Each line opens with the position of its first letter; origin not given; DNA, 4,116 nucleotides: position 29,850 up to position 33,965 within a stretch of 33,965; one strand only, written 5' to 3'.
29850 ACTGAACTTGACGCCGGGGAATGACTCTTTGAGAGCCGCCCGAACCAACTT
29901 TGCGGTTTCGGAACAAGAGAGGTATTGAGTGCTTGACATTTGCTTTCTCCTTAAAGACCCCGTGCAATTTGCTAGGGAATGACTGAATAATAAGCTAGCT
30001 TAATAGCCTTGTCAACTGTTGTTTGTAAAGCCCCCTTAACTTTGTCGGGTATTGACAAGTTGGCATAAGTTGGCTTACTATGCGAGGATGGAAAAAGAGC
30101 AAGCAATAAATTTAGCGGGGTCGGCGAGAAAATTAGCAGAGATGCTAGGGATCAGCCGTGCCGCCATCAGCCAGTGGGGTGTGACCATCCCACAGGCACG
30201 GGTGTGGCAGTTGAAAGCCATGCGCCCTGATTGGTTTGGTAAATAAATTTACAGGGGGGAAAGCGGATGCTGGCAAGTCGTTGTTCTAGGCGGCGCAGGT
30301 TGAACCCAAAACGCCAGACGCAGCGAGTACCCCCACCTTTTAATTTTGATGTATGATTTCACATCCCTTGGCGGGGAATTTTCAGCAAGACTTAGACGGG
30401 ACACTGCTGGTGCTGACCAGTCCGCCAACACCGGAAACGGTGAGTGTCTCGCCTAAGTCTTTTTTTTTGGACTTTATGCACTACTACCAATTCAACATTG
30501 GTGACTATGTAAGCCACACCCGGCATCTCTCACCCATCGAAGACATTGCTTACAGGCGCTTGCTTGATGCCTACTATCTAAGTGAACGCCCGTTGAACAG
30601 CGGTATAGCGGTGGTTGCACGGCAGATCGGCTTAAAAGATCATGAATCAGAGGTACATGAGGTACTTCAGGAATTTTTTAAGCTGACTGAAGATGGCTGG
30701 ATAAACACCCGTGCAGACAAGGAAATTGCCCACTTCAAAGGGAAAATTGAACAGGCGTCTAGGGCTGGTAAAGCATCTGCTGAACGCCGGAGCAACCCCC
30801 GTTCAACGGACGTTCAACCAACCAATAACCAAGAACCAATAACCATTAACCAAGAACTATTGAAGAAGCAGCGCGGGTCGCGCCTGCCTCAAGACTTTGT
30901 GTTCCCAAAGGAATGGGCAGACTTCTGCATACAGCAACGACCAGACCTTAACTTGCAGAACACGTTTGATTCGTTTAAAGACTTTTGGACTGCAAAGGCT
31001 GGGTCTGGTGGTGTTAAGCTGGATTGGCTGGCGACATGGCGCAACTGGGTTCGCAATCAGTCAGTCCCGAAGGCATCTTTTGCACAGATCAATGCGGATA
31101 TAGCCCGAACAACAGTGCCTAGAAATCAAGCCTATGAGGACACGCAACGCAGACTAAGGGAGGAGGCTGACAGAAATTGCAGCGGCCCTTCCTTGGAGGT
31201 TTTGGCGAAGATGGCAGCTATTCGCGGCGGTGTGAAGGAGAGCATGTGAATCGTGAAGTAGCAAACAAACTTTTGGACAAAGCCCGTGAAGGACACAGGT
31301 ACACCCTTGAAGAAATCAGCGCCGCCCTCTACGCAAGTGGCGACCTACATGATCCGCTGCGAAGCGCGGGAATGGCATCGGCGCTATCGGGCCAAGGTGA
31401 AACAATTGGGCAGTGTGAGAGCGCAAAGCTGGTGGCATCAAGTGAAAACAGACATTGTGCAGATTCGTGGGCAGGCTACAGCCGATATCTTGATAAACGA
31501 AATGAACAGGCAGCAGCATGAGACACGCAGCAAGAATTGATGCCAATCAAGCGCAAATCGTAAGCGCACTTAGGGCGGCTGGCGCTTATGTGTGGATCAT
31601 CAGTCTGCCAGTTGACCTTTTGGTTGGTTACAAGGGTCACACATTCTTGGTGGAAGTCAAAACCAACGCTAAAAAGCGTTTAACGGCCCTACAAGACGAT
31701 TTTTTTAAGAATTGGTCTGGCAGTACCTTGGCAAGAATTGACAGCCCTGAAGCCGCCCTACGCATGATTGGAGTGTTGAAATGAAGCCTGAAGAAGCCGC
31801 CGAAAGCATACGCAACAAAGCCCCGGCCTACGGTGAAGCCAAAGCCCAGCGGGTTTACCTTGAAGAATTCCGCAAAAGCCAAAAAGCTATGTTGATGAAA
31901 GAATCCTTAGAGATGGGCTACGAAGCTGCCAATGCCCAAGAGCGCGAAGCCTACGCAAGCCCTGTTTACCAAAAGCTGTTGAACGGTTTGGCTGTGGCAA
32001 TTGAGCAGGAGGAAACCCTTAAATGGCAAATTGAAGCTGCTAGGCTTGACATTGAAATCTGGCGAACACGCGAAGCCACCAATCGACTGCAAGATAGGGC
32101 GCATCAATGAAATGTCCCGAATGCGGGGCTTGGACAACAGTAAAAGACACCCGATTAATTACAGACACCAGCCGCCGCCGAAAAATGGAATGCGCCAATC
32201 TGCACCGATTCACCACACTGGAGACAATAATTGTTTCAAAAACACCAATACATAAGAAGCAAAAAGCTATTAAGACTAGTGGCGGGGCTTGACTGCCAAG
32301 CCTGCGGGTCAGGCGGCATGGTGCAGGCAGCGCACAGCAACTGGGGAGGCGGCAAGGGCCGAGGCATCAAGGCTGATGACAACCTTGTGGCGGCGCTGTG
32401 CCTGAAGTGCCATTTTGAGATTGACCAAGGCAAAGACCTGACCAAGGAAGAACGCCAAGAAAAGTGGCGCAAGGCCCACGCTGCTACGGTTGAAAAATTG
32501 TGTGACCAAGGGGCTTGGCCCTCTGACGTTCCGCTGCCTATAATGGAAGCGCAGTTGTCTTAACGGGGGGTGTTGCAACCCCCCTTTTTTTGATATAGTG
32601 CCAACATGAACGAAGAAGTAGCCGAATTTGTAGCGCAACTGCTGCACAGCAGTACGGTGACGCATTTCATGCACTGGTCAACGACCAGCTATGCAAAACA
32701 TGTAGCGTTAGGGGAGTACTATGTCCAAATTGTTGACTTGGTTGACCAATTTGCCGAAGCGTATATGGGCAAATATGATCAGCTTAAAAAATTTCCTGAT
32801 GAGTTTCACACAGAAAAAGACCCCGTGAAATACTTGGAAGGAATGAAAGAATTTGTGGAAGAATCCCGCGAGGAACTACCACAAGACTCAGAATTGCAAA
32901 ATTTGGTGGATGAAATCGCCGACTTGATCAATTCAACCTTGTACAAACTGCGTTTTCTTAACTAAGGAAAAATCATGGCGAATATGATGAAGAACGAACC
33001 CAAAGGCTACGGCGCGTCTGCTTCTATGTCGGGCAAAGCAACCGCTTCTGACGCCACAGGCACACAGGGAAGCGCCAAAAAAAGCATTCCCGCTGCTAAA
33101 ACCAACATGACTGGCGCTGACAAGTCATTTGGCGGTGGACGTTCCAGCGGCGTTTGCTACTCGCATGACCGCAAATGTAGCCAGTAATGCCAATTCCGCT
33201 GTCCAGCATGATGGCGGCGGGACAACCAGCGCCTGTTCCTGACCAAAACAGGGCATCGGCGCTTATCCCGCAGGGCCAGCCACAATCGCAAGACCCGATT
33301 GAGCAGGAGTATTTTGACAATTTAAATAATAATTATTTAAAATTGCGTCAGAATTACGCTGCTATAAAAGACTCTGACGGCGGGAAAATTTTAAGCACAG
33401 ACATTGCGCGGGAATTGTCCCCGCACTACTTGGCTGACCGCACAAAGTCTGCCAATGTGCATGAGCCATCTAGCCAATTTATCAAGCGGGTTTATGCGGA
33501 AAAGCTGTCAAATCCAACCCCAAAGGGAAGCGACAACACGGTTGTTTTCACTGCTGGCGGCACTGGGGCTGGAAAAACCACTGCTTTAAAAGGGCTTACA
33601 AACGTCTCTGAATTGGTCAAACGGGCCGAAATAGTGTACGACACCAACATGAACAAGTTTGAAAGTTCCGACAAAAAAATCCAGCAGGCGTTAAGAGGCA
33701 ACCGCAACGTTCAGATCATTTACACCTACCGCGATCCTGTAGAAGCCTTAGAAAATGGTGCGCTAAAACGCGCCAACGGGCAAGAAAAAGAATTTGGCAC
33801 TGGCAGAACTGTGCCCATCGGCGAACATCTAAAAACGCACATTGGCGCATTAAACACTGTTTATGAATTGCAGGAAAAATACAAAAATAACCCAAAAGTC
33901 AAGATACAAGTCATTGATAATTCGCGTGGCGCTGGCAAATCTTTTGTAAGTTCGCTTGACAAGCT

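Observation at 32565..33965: Separately promoted, apparently leaderless unit: Dps-like protein, disordered 70-aa protein and an orphan zeta-toxin-like kinase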

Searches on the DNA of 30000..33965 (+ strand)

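Call 10: search_dna_similar(query=window:30000-33965:+, collection=phages, mode=distant, max_rows=20)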
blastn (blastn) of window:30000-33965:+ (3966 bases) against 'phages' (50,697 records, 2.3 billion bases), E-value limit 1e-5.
Records with a match: 23; places in all: 24; records where one place covers at least 80% of the query: 0.
Best place of each record, by identity: 95-99% 2; 90-95% 13; 80-90% 3; 60-80% 5.
By first word of the organism name: Moraxella 14; Caudoviricetes 3; Acinetobacter 2; Vibrio 2; Bacteriophage 1; Methylophilaceae 1.
By host as written in the record: Moraxella catarrhalis 14; - 5; Acinetobacter baumannii 1; Methylophilaceae bacterium IMCC19250 1; Vibrio cyclitrophicus 1; Vibrio sp. 1.
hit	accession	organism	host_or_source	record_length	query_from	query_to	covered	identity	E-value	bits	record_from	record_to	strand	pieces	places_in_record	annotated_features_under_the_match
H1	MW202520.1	Caudoviricetes sp.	Manatee Spring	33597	2726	2971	6%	71.5%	1e-26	129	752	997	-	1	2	hypothetical protein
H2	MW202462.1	Caudoviricetes sp.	Manatee Spring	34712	1519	1730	5%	78.8%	7e-42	180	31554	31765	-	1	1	hypothetical protein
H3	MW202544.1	Bacteriophage sp.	Manatee Spring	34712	1519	1730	5%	78.8%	7e-42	180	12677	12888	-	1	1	hypothetical protein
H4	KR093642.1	Moraxella phage Mcat18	Moraxella catarrhalis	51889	772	850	2%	79.7%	2e-9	72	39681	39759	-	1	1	hypothetical protein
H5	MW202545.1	Caudoviricetes sp.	Manatee Spring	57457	1830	1900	2%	78.9%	4e-6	62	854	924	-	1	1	hypothetical protein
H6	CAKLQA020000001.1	Acinetobacter phage MD-2021a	not known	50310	806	858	1%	88.7%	9e-9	70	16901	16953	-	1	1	phage protein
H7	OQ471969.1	Acinetobacter phage vB_AbaM_ABMM1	Acinetobacter baumannii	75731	806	858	1%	88.7%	9e-9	70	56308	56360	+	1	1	hypothetical protein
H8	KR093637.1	Moraxella phage Mcat13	Moraxella catarrhalis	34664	800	850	1%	90.2%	9e-9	71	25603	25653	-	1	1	hypothetical protein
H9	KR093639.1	Moraxella phage Mcat15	Moraxella catarrhalis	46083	800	850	1%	90.2%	9e-9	71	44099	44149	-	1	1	hypothetical protein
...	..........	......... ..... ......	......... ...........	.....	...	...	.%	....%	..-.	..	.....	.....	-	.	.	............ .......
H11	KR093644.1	Moraxella phage Mcat20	Moraxella catarrhalis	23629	800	850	1%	90.2%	9e-9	71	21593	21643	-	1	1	hypothetical protein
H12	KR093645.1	Moraxella phage Mcat21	Moraxella catarrhalis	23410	800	850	1%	90.2%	9e-9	71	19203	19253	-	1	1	hypothetical protein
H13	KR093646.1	Moraxella phage Mcat22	Moraxella catarrhalis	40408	800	850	1%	90.2%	9e-9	71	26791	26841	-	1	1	hypothetical protein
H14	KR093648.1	Moraxella phage Mcat24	Moraxella catarrhalis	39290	800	850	1%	90.2%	9e-9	71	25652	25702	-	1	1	hypothetical protein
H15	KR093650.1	Moraxella phage Mcat26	Moraxella catarrhalis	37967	800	850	1%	90.2%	9e-9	71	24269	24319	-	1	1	hypothetical protein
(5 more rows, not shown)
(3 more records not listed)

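Call 13: get_annotated_region(hit=H1, flank=4000)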
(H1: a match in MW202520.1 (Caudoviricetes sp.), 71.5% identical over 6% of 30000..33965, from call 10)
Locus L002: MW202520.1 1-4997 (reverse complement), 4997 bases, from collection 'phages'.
description: Myoviridae sp. isolate cta1H496, complete genome.
organism: Caudoviricetes sp. (NCBI taxid 2832643)
taxonomy: Viruses; Duplodnaviria; Heunggongvirae; Uroviricota; Caudoviricetes
host: -; source: Manatee Spring; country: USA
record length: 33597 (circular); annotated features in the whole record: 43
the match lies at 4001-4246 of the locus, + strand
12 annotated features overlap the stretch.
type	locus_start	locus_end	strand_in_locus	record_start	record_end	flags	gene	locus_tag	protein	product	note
CDS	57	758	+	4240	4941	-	-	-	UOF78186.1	polB-like protein1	-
CDS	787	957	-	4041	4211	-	-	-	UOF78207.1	hypothetical protein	-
CDS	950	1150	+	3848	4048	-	-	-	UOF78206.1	hypothetical protein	-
CDS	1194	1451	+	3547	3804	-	-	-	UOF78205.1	hypothetical protein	-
CDS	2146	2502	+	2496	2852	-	-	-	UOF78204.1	hypothetical protein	-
CDS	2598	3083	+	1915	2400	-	-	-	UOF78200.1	endonuclease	-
CDS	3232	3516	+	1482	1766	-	-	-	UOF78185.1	hypothetical protein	-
CDS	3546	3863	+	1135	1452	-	-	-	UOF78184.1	endodeoxyribonuclease ruS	-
CDS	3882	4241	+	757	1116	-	-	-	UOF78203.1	hypothetical protein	-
CDS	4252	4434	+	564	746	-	-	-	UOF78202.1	hypothetical protein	-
CDS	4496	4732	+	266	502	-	-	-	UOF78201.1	hypothetical protein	-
CDS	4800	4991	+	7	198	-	-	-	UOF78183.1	co-chaperonin groes (hsP10)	-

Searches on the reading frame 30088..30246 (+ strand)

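Call 98: search_protein_families(library=pfam, proteins=[window:30088-30246:+], max_evalue=0.01)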
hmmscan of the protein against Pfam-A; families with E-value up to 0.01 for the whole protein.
window:30088-30246:+ (52 aa): 4 families
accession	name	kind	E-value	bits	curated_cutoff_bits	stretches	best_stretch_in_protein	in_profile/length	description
PF14549.12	P22_Cro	-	3.8e-12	46.2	30.2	1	3-43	2-42/60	DNA-binding transcriptional regulator Cro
PF15943.11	YdaS_toxin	-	1.2e-07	31.9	30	1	5-40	3-41/65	Bacterial toxin YdaS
PF18024.7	HTH_50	-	0.0016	18.5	27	1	11-27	24-40/50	Helix-turn-helix domain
PF01381.28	HTH_3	-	0.0019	18.7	23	1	12-30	11-29/55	Helix-turn-helix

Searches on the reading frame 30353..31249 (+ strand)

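Call 70: search_protein_families(library=phrogs, proteins=[window:30353-31249:+], max_evalue=0.001)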
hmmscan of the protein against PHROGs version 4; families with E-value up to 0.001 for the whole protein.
window:30353-31249:+ (298 aa): 9 families
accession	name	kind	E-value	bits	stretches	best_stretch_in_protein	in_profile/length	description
phrog_3992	-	DNA, RNA and nucleotide metabolism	1e-41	144.6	2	42-164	5-131/345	primosomal protein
phrog_21472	-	unknown function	8e-39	135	1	42-158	4-120/299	-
phrog_12767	-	unknown function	6.9e-32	112.2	1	42-166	1-127/324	-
phrog_9327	-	DNA, RNA and nucleotide metabolism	4.1e-30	106.3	1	42-234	4-199/276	primosomal protein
phrog_6451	-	DNA, RNA and nucleotide metabolism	1e-28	101.9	1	42-176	1-140/272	primosomal protein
phrog_4118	-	DNA, RNA and nucleotide metabolism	4.8e-28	99.5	1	42-148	1-109/315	primosomal protein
phrog_6950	-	unknown function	2.4e-23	83.9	1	42-144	1-106/415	-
phrog_1408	-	DNA, RNA and nucleotide metabolism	2.2e-08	34.9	1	128-237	143-255/302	replication initiation protein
phrog_11896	-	DNA, RNA and nucleotide metabolism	0.00071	20.6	0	147-225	144-224/225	primosomal protein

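Call 71: search_protein_families(library=pfam, proteins=[window:30353-31249:+], max_evalue=0.01)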
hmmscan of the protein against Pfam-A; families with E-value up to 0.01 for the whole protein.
window:30353-31249:+ (298 aa): 1 family
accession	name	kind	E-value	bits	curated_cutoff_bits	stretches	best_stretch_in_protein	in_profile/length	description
PF07120.17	DUF1376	-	8.8e-24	84.1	30.1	1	43-126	1-86/86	Protein of unknown function (DUF1376)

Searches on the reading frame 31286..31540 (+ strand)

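Call 98: search_protein_families(library=pfam, proteins=[window:31286-31540:+], max_evalue=0.01)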
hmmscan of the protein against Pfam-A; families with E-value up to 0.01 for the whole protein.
window:31286-31540:+ (84 aa): 1 family
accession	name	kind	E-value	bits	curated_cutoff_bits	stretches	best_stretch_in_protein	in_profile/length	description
PF24751.1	DUF7696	-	0.00014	22.3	27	1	15-78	2-53/55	Family of unknown function (DUF7696)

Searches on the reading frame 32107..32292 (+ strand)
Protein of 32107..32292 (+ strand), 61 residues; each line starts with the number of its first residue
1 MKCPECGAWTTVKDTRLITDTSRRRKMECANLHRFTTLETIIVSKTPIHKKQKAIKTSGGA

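Call 71: search_protein_families(library=pfam, proteins=[window:32107-32292:+], max_evalue=0.01)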
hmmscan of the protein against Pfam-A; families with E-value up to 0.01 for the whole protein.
window:32107-32292:+ (61 aa): 3 families
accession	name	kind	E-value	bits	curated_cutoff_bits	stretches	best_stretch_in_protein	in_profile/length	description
PF22811.2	Zn_ribbon_NrdR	-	1.1e-08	35.3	27.2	1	1-39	1-42/42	Transcriptional repressor NrdR-like, N-terminal domain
PF04606.18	Ogr_Delta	-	6.2e-06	26.5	26.3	1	2-40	1-42/47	Ogr/Delta-like zinc finger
PF23454.1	Zn_ribbon_Brz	-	0.0045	18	27.9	0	16-36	34-54/58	Transcriptional regulator Brz zinc beta ribbon domain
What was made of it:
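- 32107..32292 (+): 61-aa Ogr/Delta-like or NrdR-like zinc ribbon, two genes upstream. It is a candidate activator of the promoter, which lacks a -35. Call 71 (PF22811 at 1.1e-8; PF04606 at 6.2e-6, 26.5 bits against a cutoff of 26.3).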

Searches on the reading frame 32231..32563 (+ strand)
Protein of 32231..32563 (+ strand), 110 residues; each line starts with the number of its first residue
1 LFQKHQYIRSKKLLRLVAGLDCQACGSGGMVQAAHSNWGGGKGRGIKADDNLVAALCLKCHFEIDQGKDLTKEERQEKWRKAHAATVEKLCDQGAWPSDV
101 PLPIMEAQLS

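Call 70: search_protein_families(library=phrogs, proteins=[window:32231-32563:+], max_evalue=0.001)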
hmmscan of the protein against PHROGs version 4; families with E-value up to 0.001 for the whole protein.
window:32231-32563:+ (110 aa): 4 families
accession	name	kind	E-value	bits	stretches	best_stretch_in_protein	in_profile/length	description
phrog_131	-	DNA, RNA and nucleotide metabolism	1.1e-24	88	1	3-96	24-124/131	HNH endonuclease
phrog_18962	-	unknown function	9e-17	62.4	1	4-104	47-152/166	-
phrog_1588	-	unknown function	1.6e-06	28.9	1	9-90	26-106/132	-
phrog_96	-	DNA, RNA and nucleotide metabolism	0.00019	21.8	1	3-68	242-306/334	HNH endonuclease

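Call 71: search_protein_families(library=pfam, proteins=[window:32231-32563:+], max_evalue=0.01)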
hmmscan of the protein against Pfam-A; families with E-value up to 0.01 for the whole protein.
window:32231-32563:+ (110 aa): 1 family
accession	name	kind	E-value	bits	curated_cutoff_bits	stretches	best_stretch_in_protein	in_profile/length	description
PF06147.18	DUF968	-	0.0007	20.1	27.8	1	4-67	83-145/171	Protein of unknown function (DUF968)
